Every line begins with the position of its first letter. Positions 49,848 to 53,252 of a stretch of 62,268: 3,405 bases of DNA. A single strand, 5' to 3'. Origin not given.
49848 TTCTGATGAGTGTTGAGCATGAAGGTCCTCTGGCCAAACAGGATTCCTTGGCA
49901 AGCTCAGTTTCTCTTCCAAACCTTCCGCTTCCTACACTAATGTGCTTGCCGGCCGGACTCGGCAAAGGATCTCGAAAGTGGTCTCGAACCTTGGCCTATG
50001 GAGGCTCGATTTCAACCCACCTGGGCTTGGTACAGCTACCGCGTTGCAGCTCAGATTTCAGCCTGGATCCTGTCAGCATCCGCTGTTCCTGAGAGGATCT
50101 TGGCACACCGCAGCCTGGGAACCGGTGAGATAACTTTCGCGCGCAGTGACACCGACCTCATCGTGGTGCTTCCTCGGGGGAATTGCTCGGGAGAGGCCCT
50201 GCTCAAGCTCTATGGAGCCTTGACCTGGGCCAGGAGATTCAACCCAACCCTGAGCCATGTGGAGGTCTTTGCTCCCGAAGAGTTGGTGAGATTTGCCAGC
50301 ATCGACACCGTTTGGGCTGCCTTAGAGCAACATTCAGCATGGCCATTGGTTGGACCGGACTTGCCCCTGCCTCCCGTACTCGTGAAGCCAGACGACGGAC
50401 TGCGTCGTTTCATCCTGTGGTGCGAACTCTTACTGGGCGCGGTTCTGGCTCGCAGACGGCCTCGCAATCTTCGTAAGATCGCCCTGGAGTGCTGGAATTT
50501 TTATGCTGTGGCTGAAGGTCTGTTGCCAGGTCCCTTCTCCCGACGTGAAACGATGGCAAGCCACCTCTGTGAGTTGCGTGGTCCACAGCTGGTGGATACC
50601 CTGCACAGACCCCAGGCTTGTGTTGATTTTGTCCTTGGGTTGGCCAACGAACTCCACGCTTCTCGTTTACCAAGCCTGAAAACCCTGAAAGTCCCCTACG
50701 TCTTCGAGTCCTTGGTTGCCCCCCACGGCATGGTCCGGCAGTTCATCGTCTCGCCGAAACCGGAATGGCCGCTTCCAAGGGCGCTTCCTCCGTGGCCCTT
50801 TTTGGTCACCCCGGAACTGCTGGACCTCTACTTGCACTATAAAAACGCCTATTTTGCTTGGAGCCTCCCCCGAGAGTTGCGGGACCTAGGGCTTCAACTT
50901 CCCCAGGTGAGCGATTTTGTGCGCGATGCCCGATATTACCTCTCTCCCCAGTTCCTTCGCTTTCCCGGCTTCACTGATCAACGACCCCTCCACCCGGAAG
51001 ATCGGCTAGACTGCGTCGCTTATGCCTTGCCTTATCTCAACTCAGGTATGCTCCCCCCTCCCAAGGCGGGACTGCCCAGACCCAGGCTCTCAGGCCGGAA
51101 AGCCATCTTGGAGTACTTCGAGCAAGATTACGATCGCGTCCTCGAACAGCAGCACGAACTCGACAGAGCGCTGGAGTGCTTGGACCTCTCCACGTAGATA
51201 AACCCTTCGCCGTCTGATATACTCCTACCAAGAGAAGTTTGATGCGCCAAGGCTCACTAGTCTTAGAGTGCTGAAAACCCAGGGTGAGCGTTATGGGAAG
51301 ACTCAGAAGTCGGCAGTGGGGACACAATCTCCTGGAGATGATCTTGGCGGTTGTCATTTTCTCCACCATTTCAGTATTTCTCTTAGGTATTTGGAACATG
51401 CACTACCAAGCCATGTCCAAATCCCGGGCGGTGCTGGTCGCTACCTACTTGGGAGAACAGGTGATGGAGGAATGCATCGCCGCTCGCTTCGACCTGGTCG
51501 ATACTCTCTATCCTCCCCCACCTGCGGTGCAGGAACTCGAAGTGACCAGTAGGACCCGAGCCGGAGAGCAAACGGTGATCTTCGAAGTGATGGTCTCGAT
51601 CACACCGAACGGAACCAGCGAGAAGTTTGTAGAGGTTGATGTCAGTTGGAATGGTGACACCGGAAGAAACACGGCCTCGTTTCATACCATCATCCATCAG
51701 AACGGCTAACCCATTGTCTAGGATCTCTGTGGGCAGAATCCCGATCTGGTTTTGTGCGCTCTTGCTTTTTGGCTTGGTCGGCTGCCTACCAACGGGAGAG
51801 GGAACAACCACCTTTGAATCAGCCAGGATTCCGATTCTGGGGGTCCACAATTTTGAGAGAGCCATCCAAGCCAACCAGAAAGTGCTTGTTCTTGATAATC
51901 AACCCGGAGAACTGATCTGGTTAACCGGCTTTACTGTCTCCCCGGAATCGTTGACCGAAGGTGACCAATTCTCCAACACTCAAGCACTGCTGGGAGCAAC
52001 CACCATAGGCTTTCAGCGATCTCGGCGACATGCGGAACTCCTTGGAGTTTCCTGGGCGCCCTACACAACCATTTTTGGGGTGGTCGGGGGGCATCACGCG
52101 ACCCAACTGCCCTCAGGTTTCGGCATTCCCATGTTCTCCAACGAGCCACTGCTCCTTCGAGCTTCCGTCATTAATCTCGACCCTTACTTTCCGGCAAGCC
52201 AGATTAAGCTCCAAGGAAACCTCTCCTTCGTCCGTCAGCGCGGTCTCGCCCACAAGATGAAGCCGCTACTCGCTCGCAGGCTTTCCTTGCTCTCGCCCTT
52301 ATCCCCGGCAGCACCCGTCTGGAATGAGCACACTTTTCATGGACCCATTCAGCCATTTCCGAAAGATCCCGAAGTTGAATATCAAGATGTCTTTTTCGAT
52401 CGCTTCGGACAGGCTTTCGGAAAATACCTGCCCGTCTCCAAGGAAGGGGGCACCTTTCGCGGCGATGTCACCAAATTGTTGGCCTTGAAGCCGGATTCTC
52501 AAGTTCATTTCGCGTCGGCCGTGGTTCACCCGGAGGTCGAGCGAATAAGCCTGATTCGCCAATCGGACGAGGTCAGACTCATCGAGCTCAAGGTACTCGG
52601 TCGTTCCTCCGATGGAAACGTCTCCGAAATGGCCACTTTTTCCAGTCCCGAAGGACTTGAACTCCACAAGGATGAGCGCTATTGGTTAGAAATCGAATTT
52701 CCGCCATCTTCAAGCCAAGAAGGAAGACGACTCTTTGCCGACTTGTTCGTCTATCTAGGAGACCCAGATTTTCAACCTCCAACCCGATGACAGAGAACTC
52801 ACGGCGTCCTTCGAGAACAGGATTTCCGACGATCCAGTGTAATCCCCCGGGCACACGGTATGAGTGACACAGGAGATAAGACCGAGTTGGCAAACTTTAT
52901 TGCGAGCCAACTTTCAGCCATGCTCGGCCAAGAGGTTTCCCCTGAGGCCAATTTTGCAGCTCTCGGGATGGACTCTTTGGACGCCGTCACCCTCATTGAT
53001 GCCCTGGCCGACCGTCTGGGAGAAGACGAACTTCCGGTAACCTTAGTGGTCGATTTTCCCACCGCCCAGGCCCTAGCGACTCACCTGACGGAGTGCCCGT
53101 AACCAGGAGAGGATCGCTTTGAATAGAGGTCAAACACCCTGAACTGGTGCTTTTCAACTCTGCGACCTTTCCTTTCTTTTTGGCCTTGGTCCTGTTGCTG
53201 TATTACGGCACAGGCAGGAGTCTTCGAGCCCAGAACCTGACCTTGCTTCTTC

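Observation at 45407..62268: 17-kb locus combining four adenylate-forming enzymes of three different classes with a trans-envelope acyl-transfer core: candidate undescribed surface-acylation system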

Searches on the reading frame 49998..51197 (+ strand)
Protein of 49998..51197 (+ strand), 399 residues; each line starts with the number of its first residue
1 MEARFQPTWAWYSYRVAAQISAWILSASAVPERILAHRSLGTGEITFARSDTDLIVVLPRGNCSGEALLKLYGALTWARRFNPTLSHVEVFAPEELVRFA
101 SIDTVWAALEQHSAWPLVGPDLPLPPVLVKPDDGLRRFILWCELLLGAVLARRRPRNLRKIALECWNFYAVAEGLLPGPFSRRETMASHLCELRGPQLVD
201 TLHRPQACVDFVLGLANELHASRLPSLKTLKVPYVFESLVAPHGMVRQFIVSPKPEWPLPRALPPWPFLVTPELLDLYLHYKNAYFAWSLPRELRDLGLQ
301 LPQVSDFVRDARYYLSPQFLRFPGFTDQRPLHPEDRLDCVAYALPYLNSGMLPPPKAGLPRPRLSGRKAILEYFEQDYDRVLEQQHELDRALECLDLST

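Call 3: search_protein_families(library=pfam, proteins=[window:49998-51197:+], max_evalue=0.01)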
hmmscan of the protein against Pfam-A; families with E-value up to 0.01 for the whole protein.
window:49998-51197:+ (399 aa): 0 families

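Call 6: search_protein_families(library=ncbifam, proteins=[window:49998-51197:+], max_evalue=0.01)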
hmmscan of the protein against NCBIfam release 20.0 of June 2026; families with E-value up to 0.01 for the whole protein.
window:49998-51197:+ (399 aa): 0 families

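Call 61: search_solved_structures(query=window:49998-51197:+, max_evalue=10)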
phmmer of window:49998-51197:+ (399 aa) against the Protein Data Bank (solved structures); distinct sequences matched with E-value up to 10: 3.
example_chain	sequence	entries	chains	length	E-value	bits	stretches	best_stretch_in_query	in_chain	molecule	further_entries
3dm1_A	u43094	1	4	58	0.63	12.2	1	318-350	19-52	Chromobox protein homolog 3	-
2l11_A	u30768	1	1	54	0.88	11.7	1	318-349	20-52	Chromobox protein homolog 3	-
3tzd_A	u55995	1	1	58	0.94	11.6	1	317-349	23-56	Chromobox protein homolog 3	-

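Call 64: search_protein_families(library=pfam, proteins=[window:49998-51197:+], max_evalue=10)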
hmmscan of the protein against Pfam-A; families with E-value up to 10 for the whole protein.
window:49998-51197:+ (399 aa): 0 families

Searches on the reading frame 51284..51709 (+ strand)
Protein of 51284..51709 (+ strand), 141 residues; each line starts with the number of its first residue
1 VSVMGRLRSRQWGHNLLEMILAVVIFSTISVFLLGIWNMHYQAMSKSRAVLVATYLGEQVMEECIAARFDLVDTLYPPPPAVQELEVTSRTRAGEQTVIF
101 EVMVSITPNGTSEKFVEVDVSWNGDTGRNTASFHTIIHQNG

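Call 7: search_protein_families(library=pfam, proteins=[window:51284-51709:+], max_evalue=0.01)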
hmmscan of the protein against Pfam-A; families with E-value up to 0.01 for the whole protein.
window:51284-51709:+ (141 aa): 0 families

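Call 42: search_protein_families(library=ncbifam, proteins=[window:51284-51709:+], max_evalue=0.01)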
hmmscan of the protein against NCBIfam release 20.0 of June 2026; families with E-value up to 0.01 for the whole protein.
window:51284-51709:+ (141 aa): 1 family
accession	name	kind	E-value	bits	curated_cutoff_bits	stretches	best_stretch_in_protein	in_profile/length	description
NF041013.1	T4P_ComGE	equivalog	0.00016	21.7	49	1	16-48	8-40/83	competence type IV pilus minor pilin ComGE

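Call 64: search_protein_families(library=pfam, proteins=[window:51284-51709:+], max_evalue=10)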
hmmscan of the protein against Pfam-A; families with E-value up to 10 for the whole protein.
window:51284-51709:+ (141 aa): 1 family
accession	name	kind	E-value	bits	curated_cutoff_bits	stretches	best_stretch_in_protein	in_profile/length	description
PF03707.21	MHYT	-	0.072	13.5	21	1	34-44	2-12/59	Bacterial signalling protein N terminal repeat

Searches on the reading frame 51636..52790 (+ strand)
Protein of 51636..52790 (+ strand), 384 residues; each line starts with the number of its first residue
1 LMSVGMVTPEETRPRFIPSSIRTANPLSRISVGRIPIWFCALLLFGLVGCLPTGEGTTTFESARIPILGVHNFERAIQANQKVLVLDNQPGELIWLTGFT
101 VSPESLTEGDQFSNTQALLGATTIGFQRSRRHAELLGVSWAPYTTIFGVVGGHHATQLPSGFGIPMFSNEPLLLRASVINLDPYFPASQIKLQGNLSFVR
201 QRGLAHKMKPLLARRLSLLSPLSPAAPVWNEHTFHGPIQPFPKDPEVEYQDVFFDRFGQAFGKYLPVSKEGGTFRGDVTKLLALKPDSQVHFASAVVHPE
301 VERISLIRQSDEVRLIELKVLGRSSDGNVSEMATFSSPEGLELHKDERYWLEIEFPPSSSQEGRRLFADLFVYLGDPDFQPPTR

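Call 3: search_protein_families(library=pfam, proteins=[window:51636-52790:+], max_evalue=0.01)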
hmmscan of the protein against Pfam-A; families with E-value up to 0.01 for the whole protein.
window:51636-52790:+ (384 aa): 0 families

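Call 6: search_protein_families(library=ncbifam, proteins=[window:51636-52790:+], max_evalue=0.01)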
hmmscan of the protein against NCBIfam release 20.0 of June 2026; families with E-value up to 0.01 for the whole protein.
window:51636-52790:+ (384 aa): 0 families

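Call 64: search_protein_families(library=pfam, proteins=[window:51636-52790:+], max_evalue=10)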
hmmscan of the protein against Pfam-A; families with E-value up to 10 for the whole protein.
window:51636-52790:+ (384 aa): 0 families

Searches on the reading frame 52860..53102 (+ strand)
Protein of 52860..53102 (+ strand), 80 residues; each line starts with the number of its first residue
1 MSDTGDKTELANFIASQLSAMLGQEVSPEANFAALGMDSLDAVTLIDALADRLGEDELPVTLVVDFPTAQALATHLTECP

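Call 42: search_protein_families(library=ncbifam, proteins=[window:52860-53102:+], max_evalue=0.01)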
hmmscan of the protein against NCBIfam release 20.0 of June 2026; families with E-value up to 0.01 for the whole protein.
window:52860-53102:+ (80 aa): 9 families
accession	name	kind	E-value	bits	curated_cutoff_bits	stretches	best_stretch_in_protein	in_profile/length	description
NF045894.1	PKS_plus_SDR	equivalog_domain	7.1e-12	43.8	1740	1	6-78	1436-1511/1515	type I polyketide synthase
NF041592.1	carboxyl_red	equivalog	4.3e-05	21.3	1300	1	12-75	644-710/1160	carboxylic acid reductase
NF002148.0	PRK00982.1-2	subfamily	0.0002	21.1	71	1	10-53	9-52/79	acyl carrier protein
NF038078.1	NRPS_MxcG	equivalog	0.00039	17.8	2300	1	8-78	973-1043/1442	myxochelin non-ribosomal peptide synthetase MxcG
TIGR00517.1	acyl_carrier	equivalog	0.0011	18.8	70.45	1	11-52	9-50/77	acyl carrier protein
NF002149.0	PRK00982.1-3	equivalog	0.0011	18.8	106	1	13-53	11-51/78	acyl carrier protein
NF003757.0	PRK05350.1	equivalog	0.0037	17.4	65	1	23-55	23-56/83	acyl carrier protein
NF040607.1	mycolic_Pks13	equivalog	0.0043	14.5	2100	1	20-78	19-76/1680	polyketide synthase Pks13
NF002151.0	PRK00982.1-5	equivalog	0.0061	16.7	92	0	12-51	10-49/78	acyl carrier protein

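Call 50: find_homologous_proteins(query=window:52860-53102:+, max_evalue=0.001)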
Query window:52860-53102:+ (80 aa): 3 proteins with E <= 0.001 among 5 candidates.
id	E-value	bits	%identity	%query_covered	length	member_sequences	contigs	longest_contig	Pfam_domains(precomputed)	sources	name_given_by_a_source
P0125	6.2e-43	161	100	100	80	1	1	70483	PF00550.32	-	-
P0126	9.6e-18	82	61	95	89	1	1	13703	PF00550.32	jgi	jgi:acyl carrier protein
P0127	1.7e-13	68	55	86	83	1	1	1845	PF00550.32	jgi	jgi:acyl carrier protein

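Call 51: find_encoding_contigs(protein=P0126, flank=10000, max_places=3)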
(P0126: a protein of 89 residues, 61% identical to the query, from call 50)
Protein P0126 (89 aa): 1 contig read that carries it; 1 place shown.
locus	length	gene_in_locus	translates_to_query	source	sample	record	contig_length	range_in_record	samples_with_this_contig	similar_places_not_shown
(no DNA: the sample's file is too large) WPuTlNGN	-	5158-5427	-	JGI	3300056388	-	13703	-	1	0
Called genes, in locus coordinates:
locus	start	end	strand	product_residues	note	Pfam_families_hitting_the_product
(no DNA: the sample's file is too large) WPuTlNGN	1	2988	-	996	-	?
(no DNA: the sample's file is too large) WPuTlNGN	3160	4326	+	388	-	PF00685:Sulfotransfer_1 (faint), PF13469:Sulfotransfer_3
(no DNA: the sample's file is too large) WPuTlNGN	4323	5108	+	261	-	PF00561:Abhydrolase_1, PF12146:Hydrolase_4, PF12697:Abhydrolase_6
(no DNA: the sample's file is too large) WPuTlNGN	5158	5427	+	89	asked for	PF00550:PP-binding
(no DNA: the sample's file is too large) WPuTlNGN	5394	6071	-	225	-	-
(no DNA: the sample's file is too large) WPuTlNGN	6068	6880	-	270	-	PF04909:Amidohydro_2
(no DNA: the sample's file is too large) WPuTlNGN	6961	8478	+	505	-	PF00501:AMP-binding, PF13193:AMP-binding_C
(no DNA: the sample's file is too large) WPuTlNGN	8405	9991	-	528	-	PF00501:AMP-binding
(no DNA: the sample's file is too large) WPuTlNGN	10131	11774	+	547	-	PF03321:GH3, PF23571:GH3_M, PF23572:GH3_C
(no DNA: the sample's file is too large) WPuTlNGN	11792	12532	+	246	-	PF00106:adh_short, PF08659:KR, PF13561:adh_short_C2, PF23441:SDR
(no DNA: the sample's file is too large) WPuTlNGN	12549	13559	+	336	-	PF08100:Dimerisation (faint), PF00891:Methyltransf_2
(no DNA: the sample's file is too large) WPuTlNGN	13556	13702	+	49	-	?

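Call 52: find_encoding_contigs(protein=P0127, flank=10000, max_places=3)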
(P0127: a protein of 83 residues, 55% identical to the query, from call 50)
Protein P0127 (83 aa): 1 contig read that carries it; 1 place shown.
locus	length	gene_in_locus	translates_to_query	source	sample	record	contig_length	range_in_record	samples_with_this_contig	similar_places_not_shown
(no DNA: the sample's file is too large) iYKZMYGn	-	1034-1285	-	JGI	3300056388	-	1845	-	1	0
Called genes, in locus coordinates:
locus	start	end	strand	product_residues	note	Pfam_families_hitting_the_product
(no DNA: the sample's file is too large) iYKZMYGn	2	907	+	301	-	?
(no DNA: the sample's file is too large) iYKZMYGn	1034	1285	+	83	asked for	PF00550:PP-binding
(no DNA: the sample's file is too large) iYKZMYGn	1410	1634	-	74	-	PF03621:MbtH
